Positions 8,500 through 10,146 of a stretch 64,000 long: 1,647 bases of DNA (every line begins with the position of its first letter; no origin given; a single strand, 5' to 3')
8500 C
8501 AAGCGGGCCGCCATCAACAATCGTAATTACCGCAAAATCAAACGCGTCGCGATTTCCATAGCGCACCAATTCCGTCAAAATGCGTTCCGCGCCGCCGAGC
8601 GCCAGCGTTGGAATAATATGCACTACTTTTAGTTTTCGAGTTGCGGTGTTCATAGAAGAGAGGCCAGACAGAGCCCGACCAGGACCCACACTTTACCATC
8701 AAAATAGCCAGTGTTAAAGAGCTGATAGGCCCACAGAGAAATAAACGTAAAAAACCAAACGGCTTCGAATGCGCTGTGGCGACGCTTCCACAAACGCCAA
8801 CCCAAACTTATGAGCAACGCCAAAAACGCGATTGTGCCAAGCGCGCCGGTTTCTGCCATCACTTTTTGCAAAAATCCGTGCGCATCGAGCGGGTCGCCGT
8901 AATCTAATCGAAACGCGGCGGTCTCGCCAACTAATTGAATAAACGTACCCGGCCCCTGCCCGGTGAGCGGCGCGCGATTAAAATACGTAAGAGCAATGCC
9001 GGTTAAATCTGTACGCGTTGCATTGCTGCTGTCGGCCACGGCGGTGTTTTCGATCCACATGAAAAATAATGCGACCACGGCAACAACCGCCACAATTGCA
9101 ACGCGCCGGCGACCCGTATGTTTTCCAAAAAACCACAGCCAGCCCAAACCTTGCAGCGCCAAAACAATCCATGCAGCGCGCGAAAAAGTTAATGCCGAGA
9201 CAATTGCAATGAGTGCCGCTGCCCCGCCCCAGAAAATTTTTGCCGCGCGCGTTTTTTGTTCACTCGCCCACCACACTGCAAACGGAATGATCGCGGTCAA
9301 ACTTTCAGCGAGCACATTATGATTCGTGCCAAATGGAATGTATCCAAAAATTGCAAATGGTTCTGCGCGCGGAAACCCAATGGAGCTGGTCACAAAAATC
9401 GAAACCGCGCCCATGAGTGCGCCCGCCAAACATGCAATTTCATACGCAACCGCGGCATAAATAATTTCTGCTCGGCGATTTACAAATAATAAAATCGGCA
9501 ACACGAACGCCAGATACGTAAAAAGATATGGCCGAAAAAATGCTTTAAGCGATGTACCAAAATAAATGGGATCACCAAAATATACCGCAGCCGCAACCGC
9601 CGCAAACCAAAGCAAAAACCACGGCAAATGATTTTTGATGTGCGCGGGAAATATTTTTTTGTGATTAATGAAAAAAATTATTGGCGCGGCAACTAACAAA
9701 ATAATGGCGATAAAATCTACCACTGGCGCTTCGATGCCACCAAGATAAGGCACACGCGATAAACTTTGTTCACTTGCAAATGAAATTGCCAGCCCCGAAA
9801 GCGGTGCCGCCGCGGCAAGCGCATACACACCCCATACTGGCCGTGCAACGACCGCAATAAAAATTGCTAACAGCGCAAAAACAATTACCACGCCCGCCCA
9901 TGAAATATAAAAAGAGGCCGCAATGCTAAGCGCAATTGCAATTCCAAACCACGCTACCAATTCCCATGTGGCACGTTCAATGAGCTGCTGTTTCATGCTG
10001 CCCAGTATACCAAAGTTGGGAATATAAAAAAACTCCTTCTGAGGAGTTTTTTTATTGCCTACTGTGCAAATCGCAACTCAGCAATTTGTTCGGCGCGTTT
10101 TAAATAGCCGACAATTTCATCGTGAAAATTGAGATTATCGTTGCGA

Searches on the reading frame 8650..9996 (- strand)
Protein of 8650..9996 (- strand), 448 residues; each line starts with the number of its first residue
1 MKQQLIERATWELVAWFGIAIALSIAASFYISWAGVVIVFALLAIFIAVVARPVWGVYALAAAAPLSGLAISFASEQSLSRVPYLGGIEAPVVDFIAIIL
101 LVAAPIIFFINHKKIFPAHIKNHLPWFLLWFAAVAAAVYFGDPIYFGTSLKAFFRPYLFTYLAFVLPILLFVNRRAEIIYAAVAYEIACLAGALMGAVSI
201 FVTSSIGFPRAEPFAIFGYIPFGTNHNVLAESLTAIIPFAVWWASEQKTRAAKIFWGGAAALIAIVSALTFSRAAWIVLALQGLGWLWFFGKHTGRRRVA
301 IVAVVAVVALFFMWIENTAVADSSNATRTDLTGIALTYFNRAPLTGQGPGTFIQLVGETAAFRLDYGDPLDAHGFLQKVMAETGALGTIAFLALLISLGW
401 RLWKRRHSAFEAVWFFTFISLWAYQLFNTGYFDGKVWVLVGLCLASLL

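Call 47: search_protein_families(library=pfam, proteins=[window:8650-9996:-], max_evalue=0.0001)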
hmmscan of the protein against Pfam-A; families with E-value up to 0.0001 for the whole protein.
window:8650-9996:- (448 aa): 1 family
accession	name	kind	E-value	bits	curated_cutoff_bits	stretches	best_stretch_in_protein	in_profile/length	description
PF04932.20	Wzy_C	-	2.8e-13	50.3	31.7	1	259-392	2-149/149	O-Antigen ligase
